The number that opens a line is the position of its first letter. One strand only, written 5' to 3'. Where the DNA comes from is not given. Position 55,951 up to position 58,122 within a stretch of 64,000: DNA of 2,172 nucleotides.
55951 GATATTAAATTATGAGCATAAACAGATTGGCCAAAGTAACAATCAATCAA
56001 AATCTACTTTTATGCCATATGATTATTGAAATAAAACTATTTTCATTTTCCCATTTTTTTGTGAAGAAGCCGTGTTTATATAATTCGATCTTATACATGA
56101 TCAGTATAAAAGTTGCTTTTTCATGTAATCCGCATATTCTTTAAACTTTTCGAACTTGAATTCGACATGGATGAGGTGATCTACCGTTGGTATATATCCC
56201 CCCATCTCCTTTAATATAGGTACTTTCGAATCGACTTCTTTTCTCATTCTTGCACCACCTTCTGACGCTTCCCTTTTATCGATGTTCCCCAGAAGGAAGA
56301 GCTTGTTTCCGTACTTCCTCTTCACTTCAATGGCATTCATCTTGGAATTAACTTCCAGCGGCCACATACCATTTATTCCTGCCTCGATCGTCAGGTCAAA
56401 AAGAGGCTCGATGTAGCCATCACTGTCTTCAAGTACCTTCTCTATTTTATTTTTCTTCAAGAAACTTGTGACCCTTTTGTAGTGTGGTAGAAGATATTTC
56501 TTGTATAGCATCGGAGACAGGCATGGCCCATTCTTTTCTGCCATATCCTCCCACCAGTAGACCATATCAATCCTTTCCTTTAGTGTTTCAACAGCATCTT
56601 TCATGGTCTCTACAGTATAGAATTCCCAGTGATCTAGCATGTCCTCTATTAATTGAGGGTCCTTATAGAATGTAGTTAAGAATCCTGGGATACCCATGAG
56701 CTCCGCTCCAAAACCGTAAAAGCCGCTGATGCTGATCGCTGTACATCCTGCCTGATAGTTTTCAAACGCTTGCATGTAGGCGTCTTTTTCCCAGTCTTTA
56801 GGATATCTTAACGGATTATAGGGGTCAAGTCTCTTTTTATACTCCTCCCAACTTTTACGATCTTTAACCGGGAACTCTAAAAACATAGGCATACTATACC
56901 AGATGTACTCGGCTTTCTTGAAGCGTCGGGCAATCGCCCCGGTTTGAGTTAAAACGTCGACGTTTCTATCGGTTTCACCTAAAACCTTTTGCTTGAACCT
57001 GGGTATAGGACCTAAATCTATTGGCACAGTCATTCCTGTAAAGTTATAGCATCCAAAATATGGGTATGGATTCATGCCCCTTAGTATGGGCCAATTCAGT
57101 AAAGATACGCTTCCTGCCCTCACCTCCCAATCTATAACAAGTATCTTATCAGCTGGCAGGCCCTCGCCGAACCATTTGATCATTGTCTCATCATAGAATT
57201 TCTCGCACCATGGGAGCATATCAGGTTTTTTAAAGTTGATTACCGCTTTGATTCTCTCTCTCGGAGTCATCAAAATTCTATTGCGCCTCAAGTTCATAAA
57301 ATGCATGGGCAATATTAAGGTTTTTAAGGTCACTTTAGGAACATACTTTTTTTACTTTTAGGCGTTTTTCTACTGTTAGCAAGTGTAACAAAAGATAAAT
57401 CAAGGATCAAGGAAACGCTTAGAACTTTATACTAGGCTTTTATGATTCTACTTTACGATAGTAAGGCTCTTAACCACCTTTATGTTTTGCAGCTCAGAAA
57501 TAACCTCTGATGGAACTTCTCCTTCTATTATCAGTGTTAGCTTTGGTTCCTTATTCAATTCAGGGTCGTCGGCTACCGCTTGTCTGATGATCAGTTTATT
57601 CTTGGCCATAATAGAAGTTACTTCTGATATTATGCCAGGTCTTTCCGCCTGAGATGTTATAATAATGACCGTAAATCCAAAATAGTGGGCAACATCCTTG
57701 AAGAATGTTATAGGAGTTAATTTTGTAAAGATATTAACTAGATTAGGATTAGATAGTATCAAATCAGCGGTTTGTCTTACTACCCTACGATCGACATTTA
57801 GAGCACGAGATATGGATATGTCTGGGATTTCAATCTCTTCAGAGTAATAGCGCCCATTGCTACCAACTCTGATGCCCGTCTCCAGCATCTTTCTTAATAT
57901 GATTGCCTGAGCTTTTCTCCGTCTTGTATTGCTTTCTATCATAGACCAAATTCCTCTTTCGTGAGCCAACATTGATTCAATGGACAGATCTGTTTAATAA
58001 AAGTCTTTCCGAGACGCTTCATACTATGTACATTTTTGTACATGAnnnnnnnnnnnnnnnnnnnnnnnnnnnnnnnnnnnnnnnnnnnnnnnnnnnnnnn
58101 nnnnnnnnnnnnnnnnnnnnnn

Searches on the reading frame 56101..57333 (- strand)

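Call 3: search_protein_families(library=pfam, proteins=[window:56101-57333:-], max_evalue=0.1)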
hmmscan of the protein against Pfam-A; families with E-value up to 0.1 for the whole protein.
window:56101-57333:- (410 aa): 1 family
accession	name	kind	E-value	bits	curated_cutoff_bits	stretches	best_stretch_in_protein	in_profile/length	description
PF01208.23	URO-D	-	4.6e-08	32.9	23.9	1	214-406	161-345/346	Uroporphyrinogen decarboxylase (URO-D)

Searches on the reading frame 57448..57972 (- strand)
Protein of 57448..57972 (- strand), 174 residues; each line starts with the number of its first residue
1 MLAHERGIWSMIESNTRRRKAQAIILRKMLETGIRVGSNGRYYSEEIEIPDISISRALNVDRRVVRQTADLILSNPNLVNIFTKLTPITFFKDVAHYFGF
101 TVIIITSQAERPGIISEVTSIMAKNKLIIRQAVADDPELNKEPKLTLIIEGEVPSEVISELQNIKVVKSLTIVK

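Call 3: search_protein_families(library=pfam, proteins=[window:57448-57972:-], max_evalue=0.1)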
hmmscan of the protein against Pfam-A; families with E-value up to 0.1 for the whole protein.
window:57448-57972:- (174 aa): 1 family
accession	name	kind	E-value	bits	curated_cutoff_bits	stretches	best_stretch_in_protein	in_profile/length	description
PF01842.31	ACT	-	3.8e-05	23.8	27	1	102-164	2-64/66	ACT domain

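Call 4: search_protein_families(library=ncbifam, proteins=[window:57448-57972:-], max_evalue=0.1)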
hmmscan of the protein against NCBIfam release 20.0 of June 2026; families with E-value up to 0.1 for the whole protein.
window:57448-57972:- (174 aa): 3 families
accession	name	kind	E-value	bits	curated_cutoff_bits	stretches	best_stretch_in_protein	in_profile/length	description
NF053754.1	TrpY_fam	subfamily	5.6e-50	169.6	180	1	9-169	1-162/163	TrpY family transcription regulator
TIGR01327.1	PGDH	equivalog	7.4e-05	21.7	454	1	102-173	452-523/525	phosphoglycerate dehydrogenase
NF004964.0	PRK06310.1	equivalog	0.028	13.8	236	1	61-137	57-135/250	DNA polymerase III subunit epsilon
